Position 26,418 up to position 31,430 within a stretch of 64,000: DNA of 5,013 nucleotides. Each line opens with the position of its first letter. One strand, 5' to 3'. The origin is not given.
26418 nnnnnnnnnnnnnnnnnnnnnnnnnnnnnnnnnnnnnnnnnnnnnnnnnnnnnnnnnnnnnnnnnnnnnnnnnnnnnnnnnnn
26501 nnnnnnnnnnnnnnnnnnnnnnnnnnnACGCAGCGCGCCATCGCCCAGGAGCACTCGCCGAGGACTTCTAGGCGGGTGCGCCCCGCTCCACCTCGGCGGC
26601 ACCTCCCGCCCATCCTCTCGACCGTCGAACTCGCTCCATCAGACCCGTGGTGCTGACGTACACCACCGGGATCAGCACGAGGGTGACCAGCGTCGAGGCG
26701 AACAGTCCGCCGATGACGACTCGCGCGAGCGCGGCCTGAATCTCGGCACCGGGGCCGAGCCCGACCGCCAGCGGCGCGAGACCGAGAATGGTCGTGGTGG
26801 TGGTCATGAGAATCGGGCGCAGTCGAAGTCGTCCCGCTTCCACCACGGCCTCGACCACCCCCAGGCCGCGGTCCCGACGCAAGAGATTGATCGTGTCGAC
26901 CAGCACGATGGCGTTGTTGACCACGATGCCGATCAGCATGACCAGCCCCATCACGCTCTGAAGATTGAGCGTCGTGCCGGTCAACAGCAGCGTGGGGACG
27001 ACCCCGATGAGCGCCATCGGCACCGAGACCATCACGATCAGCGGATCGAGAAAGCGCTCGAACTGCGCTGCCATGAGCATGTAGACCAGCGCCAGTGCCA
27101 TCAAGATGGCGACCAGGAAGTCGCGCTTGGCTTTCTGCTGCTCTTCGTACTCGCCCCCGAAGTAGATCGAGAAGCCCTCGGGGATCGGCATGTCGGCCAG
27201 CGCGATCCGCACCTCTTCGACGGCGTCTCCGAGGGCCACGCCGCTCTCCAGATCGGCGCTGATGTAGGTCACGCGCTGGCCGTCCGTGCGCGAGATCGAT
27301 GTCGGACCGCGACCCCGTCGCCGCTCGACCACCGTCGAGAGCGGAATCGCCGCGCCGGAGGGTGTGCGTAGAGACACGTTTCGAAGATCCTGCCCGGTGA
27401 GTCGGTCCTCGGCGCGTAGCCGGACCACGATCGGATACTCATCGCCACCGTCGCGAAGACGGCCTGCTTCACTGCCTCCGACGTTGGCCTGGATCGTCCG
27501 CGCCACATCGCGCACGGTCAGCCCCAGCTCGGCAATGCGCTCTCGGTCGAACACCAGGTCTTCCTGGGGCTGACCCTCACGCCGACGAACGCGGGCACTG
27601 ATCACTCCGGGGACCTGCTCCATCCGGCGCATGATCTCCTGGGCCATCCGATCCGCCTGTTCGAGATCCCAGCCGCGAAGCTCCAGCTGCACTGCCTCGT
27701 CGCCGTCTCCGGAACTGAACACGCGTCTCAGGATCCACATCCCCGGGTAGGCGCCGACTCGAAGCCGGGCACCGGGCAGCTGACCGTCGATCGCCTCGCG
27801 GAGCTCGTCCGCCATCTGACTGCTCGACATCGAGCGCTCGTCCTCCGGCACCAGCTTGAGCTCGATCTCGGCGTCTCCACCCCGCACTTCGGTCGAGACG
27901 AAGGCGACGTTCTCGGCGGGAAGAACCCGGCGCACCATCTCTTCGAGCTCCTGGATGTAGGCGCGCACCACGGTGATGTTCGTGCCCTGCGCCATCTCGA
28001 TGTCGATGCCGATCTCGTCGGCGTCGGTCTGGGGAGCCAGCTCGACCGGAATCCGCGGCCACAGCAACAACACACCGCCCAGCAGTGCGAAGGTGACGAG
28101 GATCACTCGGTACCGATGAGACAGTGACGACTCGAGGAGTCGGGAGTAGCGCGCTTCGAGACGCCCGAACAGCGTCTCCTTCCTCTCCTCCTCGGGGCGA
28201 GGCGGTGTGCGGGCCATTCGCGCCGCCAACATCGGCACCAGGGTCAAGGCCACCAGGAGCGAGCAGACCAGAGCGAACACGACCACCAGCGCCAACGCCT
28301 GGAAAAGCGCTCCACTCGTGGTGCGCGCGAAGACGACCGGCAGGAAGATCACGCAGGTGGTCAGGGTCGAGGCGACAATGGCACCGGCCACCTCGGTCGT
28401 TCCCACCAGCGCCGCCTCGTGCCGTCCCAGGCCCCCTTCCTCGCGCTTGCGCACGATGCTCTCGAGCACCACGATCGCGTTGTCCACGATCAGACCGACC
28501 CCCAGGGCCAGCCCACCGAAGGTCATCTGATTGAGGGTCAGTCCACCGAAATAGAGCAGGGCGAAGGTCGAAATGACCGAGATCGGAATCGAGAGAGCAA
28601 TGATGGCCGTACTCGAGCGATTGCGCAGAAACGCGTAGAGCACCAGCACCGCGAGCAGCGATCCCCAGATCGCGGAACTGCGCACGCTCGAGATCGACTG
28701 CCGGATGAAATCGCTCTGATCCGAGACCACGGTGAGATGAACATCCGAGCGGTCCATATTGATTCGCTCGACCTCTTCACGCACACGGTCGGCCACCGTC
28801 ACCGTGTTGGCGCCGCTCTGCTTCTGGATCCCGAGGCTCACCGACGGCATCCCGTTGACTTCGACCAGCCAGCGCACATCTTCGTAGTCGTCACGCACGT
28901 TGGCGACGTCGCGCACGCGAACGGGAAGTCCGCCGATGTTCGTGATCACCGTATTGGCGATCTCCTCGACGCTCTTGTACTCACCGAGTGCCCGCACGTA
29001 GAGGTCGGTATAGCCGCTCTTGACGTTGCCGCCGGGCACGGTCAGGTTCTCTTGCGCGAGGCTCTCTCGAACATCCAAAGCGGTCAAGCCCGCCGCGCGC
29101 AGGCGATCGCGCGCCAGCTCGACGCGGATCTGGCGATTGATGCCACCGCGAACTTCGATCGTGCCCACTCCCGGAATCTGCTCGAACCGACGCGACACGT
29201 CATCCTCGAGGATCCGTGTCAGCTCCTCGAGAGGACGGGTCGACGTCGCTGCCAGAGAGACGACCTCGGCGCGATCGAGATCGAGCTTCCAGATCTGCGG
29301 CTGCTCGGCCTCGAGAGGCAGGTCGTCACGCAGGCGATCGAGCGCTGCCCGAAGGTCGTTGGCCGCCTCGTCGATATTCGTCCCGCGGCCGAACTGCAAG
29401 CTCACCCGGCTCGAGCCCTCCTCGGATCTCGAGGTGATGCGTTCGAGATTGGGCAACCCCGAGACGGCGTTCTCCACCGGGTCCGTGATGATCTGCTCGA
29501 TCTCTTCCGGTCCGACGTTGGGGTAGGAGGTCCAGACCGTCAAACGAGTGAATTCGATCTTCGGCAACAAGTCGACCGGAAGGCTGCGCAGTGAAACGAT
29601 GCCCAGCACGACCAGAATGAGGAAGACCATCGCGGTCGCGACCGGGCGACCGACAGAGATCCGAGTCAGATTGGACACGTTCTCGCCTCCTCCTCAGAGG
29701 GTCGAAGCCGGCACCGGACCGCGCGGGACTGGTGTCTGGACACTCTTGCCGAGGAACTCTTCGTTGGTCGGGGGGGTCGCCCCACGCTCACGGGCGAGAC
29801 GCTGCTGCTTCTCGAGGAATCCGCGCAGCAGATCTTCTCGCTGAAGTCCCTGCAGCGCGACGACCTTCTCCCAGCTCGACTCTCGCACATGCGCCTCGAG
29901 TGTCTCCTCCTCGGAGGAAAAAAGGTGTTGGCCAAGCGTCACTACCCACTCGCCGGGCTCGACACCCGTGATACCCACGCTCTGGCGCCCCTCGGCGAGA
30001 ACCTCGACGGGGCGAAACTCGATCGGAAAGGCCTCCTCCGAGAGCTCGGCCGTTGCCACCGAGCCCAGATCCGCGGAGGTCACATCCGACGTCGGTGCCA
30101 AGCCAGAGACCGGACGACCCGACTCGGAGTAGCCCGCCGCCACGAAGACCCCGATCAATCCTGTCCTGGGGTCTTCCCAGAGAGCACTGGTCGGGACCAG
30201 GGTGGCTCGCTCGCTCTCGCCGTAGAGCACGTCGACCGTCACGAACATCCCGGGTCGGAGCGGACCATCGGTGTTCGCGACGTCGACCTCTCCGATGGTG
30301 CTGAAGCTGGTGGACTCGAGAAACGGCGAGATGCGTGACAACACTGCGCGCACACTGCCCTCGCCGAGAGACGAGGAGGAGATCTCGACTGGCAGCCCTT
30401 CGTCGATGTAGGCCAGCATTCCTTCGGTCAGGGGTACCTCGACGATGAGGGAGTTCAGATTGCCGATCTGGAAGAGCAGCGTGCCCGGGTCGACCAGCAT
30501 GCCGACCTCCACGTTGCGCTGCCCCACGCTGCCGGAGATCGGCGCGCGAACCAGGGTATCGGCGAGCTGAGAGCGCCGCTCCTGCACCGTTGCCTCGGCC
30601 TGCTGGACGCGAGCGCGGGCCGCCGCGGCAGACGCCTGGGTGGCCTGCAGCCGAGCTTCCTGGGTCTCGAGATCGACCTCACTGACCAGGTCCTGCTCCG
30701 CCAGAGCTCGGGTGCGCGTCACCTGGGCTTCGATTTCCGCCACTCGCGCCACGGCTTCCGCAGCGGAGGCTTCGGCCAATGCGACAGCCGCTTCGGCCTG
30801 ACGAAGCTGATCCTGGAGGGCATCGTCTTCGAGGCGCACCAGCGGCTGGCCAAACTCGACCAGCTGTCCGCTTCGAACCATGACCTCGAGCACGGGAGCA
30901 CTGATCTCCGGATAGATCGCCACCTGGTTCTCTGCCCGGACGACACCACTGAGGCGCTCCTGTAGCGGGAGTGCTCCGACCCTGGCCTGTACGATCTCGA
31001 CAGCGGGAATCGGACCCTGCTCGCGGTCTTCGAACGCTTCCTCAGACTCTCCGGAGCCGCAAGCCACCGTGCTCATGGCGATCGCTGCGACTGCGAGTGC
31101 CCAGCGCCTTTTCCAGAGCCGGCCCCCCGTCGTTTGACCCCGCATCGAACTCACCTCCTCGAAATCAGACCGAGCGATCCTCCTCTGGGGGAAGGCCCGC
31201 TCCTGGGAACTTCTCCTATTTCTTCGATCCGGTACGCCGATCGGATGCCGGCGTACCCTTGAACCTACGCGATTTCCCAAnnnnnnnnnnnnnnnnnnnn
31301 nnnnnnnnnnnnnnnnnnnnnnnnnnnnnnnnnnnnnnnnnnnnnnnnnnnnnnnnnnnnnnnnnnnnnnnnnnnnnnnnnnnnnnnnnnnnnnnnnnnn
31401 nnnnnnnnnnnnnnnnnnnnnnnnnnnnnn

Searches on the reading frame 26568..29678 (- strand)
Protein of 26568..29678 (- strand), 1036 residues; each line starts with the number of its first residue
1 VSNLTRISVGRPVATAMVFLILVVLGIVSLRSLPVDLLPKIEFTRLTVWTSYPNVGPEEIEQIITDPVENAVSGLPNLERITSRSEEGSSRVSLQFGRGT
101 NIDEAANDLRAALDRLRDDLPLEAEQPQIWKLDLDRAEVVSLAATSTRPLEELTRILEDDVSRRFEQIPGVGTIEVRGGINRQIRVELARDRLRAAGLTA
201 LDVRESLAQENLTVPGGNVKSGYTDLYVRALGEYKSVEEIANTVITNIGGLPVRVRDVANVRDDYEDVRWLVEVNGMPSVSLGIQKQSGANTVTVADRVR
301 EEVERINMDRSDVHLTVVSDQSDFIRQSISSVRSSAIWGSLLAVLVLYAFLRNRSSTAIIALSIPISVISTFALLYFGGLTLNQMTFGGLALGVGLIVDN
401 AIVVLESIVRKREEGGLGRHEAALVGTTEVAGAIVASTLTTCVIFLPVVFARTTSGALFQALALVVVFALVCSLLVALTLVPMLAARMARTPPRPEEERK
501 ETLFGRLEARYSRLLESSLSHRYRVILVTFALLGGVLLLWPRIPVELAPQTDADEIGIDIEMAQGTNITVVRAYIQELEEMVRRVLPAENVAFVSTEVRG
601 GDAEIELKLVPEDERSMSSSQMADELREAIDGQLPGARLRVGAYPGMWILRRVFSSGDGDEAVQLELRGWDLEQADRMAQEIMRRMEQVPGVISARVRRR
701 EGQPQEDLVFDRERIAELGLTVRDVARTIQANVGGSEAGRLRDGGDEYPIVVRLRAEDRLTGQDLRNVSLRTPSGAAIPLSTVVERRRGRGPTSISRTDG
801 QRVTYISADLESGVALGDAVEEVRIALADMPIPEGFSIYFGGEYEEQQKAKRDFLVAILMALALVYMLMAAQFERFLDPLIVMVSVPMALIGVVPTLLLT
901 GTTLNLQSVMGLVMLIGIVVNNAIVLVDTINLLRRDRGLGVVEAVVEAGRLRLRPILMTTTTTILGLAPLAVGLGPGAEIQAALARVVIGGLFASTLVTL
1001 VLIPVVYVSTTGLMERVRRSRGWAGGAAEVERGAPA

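Call 10: search_protein_families(library=pfam, proteins=[window:26568-29678:-], max_evalue=0.001)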
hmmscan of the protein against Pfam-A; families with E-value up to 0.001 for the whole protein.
window:26568-29678:- (1036 aa): 3 families
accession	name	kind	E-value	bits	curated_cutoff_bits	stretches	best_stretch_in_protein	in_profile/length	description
PF00873.25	ACR_tran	-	6e-255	849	28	1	6-1008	3-1018/1021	AcrB/AcrD/AcrF family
PF03176.21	MMPL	-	2.2e-14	53.6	20.5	1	292-509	103-324/333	MMPL family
PF02355.23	SecD_SecF_C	-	6.1e-06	26.2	20.5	1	849-1000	28-176/189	Protein export membrane protein SecD/SecF, C-terminal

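Call 69: find_homologous_proteins(query=window:26568-29678:-, max_evalue=1e-50)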
Query window:26568-29678:- (1036 aa): 7788 proteins with E <= 1e-50 among 8000 candidates; the best 120 are listed.
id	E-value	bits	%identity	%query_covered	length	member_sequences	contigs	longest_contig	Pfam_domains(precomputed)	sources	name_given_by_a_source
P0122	0.0e+0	2192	100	100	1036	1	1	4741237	PF03176.22,PF02355.23,PF00873.26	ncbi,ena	-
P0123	0.0e+0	1626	74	99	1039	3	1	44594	PF02355.23,PF00873.26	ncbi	ncbi:MAG: efflux RND transporter permease subunit [Acidobacteriota bacterium]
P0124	0.0e+0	1610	74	98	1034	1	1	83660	PF03176.22,PF02355.23,PF00873.26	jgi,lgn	-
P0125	0.0e+0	1605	74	99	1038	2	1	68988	PF03176.22,PF02355.23,PF00873.26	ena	-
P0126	0.0e+0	1599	73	100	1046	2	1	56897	PF02355.23,PF00873.26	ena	-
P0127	0.0e+0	1598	73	100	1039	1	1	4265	PF02355.23,PF00873.26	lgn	-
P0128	0.0e+0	1590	74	100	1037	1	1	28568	PF03176.22,PF02355.23,PF00873.26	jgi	jgi:HAE1 family hydrophobic/amphiphilic exporter-1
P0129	0.0e+0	1589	74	97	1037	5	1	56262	PF02355.23,PF00873.26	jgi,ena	-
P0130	0.0e+0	1588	74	97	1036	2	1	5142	PF03176.22,PF02355.23,PF00873.26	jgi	-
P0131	0.0e+0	1587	74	99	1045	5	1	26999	PF03176.22,PF02355.23,PF00873.26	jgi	-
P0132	0.0e+0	1585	72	99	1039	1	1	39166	PF02355.23,PF00873.26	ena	-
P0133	0.0e+0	1585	73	99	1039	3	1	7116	PF02355.23,PF00873.26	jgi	jgi:HAE1 family hydrophobic/amphiphilic exporter-1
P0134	0.0e+0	1584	73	99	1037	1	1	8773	PF03176.22,PF02355.23,PF00873.26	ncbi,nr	ncbi:MAG TPA: efflux RND transporter permease subunit [Vicinamibacteria bacterium]|nr:efflux RND tra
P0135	0.0e+0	1583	72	100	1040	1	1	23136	PF03176.22,PF02355.23,PF00873.26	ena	-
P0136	0.0e+0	1582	72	99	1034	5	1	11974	PF03176.22,PF02355.23,PF00873.26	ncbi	-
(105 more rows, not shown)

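Call 70: find_encoding_contigs(protein=P0122, flank=500, max_places=4)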
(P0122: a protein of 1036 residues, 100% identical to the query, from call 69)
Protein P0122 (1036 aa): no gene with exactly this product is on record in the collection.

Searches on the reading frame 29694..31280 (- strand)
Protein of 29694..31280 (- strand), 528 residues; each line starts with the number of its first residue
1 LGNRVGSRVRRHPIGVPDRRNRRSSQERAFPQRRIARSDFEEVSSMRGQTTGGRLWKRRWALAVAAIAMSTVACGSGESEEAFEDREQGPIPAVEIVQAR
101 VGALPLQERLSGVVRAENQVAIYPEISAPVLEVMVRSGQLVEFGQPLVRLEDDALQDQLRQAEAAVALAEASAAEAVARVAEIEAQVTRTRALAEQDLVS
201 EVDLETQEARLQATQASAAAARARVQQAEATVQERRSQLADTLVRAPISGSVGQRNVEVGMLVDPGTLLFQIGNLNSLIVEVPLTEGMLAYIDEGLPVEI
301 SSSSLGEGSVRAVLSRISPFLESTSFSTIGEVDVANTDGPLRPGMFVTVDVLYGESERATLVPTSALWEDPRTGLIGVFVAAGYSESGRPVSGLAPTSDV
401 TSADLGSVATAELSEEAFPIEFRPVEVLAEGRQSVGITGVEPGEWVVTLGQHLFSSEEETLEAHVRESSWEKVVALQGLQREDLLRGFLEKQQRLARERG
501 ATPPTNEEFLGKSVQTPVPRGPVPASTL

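Call 10: search_protein_families(library=pfam, proteins=[window:29694-31280:-], max_evalue=0.001)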
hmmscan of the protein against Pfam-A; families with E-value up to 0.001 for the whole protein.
window:29694-31280:- (528 aa): 3 families
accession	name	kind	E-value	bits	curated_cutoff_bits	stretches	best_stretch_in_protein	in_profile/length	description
PF16576.10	HlyD_D23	-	5.4e-21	75.3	30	1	117-347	17-214/214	Barrel-sandwich domain of CusB or HlyD membrane-fusion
PF13437.12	HlyD_3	-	5.7e-15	56.4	22.2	1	244-344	2-106/106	HlyD family secretion protein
PF13533.13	Biotin_lipoyl_2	-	4.5e-05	23.6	29.8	0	244-272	3-31/32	Biotin-lipoyl like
